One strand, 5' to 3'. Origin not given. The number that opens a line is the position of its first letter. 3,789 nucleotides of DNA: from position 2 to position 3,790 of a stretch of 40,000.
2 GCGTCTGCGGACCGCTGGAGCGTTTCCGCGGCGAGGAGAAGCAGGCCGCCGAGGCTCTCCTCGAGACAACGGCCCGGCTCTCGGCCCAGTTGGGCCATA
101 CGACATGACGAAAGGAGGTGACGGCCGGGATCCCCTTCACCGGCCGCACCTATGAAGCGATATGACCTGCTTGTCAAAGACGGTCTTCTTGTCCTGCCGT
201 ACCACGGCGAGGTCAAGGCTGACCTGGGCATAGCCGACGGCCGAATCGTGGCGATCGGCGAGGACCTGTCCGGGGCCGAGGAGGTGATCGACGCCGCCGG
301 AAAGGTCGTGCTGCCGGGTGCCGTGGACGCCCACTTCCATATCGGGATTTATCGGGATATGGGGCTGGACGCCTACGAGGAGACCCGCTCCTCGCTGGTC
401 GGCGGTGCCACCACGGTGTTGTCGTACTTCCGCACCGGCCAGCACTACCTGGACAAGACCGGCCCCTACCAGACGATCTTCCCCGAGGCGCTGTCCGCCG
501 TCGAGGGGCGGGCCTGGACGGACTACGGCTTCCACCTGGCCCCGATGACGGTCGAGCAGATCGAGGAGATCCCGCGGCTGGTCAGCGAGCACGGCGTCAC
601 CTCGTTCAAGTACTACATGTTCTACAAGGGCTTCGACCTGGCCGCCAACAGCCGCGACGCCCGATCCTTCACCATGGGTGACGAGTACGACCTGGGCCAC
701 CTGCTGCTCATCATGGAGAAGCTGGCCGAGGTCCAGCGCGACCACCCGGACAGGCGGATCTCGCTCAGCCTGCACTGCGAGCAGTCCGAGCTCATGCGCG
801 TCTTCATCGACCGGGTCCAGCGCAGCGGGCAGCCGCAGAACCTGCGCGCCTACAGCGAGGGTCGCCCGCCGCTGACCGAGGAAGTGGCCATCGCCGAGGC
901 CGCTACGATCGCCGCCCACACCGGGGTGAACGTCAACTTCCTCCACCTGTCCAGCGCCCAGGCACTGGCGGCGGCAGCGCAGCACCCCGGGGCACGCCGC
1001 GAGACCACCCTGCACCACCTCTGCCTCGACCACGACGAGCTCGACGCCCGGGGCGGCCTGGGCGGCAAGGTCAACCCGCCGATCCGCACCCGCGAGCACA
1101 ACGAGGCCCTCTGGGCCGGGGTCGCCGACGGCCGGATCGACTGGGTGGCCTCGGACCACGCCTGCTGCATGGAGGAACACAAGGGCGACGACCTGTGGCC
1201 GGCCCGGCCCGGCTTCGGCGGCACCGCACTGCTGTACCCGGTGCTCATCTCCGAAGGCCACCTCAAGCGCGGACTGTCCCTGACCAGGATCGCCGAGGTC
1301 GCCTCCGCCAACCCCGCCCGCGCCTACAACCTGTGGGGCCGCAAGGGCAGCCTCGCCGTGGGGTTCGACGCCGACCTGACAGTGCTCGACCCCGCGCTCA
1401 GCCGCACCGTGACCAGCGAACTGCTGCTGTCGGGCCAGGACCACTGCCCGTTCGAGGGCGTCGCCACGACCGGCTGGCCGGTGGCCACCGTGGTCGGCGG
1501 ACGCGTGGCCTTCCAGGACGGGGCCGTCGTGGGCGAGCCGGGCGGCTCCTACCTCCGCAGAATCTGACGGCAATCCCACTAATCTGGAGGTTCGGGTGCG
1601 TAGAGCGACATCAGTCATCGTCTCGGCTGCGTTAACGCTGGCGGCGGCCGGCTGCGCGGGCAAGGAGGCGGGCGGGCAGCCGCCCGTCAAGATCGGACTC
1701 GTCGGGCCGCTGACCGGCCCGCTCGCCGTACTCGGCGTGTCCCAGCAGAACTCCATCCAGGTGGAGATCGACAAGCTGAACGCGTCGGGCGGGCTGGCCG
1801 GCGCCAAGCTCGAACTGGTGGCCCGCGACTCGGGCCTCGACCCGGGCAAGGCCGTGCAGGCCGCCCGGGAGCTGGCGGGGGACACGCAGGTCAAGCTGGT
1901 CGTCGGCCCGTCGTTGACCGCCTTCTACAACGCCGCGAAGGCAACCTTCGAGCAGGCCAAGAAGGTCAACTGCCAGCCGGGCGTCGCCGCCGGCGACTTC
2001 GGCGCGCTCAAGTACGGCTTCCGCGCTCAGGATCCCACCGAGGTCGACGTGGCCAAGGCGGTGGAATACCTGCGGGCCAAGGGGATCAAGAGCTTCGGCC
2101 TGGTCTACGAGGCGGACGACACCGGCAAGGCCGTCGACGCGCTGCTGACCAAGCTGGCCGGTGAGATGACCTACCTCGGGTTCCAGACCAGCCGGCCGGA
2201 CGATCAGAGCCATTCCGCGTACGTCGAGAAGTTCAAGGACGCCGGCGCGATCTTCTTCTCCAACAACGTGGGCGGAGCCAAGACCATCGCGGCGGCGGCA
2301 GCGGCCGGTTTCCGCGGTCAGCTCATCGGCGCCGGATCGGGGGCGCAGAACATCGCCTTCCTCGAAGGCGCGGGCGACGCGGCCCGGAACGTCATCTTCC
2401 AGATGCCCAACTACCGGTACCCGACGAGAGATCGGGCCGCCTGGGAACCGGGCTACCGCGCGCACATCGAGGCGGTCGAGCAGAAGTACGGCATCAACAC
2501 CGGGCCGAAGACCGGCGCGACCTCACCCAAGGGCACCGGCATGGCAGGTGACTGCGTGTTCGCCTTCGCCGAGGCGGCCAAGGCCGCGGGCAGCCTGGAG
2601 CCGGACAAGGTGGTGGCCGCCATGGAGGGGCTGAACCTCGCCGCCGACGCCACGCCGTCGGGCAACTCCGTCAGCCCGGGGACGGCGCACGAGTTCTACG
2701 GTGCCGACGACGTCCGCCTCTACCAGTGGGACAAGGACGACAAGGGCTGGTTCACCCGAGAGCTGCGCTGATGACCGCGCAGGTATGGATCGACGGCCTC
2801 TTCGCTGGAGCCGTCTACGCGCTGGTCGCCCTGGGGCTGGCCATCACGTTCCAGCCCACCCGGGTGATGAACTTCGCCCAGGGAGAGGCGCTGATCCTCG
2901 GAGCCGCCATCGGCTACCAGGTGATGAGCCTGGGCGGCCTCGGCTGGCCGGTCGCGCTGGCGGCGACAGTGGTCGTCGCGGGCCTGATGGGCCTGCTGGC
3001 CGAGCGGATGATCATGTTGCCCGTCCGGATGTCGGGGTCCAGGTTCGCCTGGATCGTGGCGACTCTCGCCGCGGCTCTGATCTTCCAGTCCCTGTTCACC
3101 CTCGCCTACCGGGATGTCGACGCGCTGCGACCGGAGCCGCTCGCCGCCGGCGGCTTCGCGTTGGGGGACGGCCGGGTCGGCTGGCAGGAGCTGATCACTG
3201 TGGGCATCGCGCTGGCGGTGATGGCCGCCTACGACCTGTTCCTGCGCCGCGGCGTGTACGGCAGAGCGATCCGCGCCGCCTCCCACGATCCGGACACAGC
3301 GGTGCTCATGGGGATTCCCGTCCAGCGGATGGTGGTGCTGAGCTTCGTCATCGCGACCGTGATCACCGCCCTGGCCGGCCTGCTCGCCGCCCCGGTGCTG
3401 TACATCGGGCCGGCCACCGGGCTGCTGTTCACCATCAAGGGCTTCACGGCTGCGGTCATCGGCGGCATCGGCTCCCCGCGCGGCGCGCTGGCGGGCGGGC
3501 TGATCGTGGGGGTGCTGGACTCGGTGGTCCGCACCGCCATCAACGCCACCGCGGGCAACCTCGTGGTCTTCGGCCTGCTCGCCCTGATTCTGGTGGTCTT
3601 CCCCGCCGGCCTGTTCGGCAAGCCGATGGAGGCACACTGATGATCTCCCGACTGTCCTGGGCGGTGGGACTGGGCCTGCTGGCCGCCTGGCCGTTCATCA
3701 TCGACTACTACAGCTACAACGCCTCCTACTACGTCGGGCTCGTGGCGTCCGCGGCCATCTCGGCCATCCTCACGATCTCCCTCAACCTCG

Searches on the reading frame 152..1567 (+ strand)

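Call 76: search_protein_families(library=pfam, proteins=[window:152-1567:+], max_evalue=0.0001)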
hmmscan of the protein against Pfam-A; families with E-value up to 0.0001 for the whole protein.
window:152-1567:+ (471 aa): 2 families
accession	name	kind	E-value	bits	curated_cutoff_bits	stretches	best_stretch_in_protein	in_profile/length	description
PF07969.17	Amidohydro_3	-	1.9e-16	61.1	29.7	2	373-453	405-471/472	Amidohydrolase family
PF01979.26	Amidohydro_1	-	2.6e-16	60.2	25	1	297-452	227-344/345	Amidohydrolase family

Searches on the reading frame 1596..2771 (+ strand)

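Call 76: search_protein_families(library=pfam, proteins=[window:1596-2771:+], max_evalue=0.0001)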
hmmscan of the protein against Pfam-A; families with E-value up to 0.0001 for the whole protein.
window:1596-2771:+ (391 aa): 3 families
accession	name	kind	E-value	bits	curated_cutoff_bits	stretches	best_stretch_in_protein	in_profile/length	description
PF13458.12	Peripla_BP_6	-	1.8e-38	133.6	31.7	1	30-382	1-342/343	Periplasmic binding protein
PF13433.12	Peripla_BP_5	-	1.1e-11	44.9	27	1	31-123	1-93/363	Periplasmic binding protein domain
PF01094.35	ANF_receptor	-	6.5e-06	25.9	25.4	1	51-201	3-157/353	Receptor family ligand binding region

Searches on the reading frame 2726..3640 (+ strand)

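Call 76: search_protein_families(library=pfam, proteins=[window:2726-3640:+], max_evalue=0.0001)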
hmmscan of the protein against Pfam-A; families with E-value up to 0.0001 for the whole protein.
window:2726-3640:+ (304 aa): 1 family
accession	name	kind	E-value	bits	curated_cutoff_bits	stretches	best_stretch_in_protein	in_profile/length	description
PF02653.21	BPD_transp_2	-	5.3e-33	114.7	26.8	1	23-288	4-267/269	Branched-chain amino acid transport system / permease component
